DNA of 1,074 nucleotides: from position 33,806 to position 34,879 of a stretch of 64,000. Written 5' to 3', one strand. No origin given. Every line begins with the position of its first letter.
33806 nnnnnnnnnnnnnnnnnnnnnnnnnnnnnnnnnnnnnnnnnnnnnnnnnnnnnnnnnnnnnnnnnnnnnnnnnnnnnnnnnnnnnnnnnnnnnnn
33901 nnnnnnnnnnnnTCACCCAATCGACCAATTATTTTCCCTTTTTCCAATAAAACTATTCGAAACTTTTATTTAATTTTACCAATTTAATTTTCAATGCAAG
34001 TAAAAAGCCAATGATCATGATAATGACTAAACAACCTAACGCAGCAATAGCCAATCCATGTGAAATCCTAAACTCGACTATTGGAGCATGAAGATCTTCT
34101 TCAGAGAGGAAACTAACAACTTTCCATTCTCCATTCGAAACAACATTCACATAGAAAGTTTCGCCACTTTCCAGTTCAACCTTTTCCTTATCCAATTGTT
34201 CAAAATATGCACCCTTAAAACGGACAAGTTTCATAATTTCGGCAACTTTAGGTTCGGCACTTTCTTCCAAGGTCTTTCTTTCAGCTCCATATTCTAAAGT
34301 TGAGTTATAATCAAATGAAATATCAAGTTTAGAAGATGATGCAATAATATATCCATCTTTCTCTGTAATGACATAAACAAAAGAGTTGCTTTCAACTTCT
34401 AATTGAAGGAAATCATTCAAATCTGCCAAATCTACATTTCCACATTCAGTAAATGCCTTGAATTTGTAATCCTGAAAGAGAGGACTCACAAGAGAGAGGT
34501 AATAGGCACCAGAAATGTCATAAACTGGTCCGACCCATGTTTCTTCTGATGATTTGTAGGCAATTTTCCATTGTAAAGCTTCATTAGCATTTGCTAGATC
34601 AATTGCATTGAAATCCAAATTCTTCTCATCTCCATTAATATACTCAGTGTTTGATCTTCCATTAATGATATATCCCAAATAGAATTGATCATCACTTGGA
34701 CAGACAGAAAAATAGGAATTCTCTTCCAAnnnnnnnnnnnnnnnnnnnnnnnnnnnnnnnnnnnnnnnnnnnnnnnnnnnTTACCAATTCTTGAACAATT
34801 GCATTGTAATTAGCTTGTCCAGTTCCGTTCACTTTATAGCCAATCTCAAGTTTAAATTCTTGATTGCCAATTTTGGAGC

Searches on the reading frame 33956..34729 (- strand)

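Call 36: search_protein_families(library=pfam, proteins=[window:33956-34729:-], max_evalue=0.001)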
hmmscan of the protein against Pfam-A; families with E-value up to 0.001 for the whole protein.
window:33956-34729:- (258 aa): 1 family
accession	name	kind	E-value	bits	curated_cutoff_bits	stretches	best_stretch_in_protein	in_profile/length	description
PF02743.24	dCache_1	-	6.4e-05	23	45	1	51-206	100-239/240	Cache domain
